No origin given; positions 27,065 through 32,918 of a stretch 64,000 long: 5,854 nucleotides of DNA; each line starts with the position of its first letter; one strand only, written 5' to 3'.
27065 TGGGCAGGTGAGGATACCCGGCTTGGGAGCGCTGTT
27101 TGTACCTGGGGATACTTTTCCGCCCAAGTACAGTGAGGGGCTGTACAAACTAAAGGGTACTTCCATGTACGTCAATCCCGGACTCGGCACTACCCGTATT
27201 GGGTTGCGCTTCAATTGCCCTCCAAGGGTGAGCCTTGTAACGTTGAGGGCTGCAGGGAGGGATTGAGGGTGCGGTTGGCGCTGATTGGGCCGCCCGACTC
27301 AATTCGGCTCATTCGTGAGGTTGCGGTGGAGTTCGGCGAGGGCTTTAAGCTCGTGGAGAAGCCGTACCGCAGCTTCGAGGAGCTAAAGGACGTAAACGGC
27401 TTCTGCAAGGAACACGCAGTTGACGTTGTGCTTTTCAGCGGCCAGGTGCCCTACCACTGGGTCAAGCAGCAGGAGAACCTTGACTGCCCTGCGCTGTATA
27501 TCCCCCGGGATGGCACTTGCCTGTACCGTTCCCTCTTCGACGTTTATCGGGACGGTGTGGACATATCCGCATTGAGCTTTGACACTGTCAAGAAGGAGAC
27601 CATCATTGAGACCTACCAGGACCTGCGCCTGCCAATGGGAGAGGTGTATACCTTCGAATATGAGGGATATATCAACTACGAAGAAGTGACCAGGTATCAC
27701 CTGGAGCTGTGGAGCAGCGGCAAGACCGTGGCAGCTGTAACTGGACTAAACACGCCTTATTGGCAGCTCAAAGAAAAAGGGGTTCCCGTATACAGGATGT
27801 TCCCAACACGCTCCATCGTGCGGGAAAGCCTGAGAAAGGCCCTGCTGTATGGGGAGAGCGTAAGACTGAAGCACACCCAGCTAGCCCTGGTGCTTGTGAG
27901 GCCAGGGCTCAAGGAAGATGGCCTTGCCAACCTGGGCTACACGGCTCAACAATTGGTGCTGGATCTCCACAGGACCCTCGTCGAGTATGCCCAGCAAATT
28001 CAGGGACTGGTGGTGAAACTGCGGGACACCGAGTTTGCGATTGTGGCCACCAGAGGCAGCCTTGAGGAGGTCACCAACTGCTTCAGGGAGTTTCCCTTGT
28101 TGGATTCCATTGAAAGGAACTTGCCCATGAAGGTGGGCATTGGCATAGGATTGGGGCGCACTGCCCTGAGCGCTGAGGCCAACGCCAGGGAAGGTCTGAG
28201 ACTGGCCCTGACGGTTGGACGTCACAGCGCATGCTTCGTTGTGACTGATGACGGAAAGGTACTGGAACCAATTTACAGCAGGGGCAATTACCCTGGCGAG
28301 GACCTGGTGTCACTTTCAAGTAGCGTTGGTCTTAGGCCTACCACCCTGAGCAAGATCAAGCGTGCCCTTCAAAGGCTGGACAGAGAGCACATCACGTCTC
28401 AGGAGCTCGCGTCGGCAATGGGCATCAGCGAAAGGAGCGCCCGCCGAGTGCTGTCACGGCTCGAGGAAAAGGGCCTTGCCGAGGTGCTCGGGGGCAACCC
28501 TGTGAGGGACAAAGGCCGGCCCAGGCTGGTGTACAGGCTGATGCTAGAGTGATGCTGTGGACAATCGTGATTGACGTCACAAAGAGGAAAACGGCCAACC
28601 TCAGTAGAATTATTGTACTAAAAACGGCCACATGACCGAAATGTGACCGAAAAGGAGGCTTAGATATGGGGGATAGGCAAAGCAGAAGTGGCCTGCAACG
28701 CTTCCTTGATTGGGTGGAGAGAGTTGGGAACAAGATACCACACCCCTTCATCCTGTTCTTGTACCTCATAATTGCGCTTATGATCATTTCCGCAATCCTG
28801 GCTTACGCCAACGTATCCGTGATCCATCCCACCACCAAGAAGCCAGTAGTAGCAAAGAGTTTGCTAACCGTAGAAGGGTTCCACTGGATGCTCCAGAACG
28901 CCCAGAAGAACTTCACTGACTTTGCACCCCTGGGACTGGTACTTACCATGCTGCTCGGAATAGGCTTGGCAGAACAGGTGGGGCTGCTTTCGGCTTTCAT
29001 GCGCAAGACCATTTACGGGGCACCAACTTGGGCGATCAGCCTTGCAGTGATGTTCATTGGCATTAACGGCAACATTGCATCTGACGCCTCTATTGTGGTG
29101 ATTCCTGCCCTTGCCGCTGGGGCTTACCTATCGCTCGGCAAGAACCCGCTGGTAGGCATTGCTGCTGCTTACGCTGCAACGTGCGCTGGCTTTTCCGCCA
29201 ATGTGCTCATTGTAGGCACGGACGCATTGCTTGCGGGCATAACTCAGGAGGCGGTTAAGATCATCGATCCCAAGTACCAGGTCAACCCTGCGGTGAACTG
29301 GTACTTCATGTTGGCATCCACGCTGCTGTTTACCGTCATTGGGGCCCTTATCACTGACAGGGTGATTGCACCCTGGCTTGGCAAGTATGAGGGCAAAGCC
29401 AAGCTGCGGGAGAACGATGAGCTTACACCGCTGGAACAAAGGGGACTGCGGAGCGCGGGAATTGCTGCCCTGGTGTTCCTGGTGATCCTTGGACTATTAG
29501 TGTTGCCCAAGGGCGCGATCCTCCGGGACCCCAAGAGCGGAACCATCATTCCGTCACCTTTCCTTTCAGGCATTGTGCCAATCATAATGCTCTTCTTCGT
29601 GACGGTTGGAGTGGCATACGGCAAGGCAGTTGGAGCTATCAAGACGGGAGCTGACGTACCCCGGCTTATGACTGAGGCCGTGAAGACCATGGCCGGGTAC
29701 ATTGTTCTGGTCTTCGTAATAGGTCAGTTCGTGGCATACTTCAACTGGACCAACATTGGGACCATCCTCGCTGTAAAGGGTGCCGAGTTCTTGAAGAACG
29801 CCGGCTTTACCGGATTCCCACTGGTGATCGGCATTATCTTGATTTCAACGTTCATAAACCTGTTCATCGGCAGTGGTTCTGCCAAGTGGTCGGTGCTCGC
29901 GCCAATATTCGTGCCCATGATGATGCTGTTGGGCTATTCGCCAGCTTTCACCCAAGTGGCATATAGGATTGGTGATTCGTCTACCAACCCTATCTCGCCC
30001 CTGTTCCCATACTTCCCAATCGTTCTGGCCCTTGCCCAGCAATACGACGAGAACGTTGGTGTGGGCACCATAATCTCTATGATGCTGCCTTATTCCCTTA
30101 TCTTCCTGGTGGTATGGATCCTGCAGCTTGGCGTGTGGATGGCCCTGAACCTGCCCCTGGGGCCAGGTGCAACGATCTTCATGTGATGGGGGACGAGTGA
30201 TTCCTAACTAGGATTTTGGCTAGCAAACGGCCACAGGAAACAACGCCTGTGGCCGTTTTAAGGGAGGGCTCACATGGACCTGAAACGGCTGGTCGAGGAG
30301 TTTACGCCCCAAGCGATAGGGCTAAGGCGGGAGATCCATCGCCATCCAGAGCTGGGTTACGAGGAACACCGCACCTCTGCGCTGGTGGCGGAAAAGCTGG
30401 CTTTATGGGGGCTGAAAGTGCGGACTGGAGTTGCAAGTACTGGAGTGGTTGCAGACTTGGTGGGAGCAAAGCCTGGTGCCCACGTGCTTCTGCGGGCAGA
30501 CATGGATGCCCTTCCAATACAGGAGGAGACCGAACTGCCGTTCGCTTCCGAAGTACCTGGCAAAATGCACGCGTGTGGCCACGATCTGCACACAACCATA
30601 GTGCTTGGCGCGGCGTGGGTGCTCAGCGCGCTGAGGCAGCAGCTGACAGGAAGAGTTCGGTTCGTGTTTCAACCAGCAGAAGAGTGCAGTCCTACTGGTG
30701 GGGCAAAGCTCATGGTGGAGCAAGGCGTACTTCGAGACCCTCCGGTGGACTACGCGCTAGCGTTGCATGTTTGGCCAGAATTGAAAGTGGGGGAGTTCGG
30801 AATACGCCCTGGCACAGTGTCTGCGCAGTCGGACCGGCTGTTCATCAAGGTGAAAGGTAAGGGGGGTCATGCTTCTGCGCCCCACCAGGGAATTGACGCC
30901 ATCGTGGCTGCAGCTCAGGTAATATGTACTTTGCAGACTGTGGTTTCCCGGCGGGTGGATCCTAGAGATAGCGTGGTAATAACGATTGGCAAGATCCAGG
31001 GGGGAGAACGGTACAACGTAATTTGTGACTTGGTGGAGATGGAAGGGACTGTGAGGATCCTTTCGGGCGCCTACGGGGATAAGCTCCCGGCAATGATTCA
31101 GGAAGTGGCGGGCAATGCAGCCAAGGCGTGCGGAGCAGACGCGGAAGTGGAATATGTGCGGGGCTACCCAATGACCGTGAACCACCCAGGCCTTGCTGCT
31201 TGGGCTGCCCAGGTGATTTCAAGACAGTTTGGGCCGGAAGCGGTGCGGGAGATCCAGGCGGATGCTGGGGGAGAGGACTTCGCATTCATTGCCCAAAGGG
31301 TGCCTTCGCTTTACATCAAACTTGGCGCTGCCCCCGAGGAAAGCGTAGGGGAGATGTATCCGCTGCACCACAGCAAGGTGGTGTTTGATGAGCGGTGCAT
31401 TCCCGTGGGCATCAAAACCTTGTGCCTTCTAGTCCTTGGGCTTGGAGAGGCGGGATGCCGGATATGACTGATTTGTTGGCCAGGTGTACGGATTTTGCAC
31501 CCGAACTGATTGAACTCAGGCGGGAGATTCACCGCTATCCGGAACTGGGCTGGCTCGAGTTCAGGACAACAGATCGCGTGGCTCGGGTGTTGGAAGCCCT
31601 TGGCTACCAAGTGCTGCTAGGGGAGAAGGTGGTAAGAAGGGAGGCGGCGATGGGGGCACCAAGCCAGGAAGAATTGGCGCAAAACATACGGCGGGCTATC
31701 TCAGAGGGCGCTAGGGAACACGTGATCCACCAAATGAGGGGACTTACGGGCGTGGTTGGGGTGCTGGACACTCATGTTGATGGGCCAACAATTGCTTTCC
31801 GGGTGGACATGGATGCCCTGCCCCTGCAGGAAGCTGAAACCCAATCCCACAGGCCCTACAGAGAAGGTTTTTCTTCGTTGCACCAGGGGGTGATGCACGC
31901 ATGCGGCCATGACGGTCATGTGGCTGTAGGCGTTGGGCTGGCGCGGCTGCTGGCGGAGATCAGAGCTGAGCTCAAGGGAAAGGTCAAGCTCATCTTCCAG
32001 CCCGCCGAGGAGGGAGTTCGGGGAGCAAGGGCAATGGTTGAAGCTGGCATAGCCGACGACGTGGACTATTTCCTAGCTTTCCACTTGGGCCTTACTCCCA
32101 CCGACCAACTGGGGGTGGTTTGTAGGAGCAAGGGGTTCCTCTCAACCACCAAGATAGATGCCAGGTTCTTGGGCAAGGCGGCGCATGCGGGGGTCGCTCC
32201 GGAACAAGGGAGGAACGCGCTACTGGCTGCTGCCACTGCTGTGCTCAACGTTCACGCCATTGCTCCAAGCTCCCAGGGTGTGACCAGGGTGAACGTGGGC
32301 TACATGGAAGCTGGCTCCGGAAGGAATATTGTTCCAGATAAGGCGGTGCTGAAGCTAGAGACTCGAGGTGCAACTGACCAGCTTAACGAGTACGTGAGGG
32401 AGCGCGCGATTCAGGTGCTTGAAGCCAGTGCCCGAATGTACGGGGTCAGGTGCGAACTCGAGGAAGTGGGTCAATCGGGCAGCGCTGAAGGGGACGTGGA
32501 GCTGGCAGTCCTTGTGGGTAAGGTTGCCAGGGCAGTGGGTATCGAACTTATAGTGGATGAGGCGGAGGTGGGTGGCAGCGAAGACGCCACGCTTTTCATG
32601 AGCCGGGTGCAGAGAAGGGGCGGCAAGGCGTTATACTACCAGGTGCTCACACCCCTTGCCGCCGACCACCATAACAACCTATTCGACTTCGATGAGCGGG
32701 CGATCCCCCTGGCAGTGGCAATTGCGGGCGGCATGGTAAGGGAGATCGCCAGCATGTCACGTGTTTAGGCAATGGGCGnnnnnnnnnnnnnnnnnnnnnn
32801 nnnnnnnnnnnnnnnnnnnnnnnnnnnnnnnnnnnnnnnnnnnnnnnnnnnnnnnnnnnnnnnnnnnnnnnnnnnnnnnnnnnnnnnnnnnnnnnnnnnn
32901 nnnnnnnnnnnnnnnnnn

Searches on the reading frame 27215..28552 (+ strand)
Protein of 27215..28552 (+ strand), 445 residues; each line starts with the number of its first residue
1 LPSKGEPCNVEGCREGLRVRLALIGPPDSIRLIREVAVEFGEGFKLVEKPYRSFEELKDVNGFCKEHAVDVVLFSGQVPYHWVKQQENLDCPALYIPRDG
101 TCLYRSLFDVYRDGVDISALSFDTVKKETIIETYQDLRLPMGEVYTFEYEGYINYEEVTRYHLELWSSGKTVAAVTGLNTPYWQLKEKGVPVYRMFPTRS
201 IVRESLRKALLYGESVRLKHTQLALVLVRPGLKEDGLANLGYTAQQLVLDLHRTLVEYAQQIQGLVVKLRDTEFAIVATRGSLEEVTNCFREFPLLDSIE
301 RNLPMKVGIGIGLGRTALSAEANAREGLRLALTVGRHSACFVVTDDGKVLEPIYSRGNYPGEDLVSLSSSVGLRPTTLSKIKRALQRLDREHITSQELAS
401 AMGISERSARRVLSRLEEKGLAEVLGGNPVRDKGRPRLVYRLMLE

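Call 53: search_protein_families(library=pfam, proteins=[window:27215-28552:+], max_evalue=0.00001)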
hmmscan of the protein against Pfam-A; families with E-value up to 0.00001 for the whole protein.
window:27215-28552:+ (445 aa): 2 families
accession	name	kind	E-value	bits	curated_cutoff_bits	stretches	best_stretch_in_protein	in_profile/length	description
PF08279.18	HTH_11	-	1.8e-06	28.1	25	1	385-422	6-44/55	HTH domain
PF13545.12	HTH_Crp_2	-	9.2e-06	26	27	0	392-427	22-57/70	Crp-like helix-turn-helix domain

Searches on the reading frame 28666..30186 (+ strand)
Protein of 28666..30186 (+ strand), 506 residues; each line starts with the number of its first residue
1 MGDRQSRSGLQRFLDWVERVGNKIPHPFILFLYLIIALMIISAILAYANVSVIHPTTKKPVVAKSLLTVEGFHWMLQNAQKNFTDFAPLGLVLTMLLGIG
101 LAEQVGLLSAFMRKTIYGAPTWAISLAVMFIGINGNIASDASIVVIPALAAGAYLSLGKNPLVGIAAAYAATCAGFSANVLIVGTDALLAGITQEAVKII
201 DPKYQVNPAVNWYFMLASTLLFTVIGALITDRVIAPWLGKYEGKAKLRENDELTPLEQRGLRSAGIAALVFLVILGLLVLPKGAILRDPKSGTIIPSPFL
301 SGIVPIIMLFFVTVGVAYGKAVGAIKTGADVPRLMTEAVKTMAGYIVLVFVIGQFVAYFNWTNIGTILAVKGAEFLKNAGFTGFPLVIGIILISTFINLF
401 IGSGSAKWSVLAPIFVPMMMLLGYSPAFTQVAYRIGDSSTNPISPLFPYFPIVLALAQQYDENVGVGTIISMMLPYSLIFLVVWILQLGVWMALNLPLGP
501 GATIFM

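Call 53: search_protein_families(library=pfam, proteins=[window:28666-30186:+], max_evalue=0.00001)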
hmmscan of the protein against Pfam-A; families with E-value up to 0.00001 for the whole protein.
window:28666-30186:+ (506 aa): 1 family
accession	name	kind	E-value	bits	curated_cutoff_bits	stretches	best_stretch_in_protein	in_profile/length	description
PF03806.19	ABG_transport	-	6.3e-194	645.3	27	1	12-505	1-501/502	AbgT putative transporter family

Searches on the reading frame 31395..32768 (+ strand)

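Call 53: search_protein_families(library=pfam, proteins=[window:31395-32768:+], max_evalue=0.00001)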
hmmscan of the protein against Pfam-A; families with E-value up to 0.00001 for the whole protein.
window:31395-32768:+ (457 aa): 2 families
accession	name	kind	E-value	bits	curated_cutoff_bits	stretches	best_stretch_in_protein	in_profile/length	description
PF01546.33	Peptidase_M20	-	3.3e-30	106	24.6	1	134-445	1-201/206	Peptidase family M20/M25/M40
PF07687.19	M20_dimer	-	7.6e-11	42.4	21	1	257-344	12-101/107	Peptidase dimerisation domain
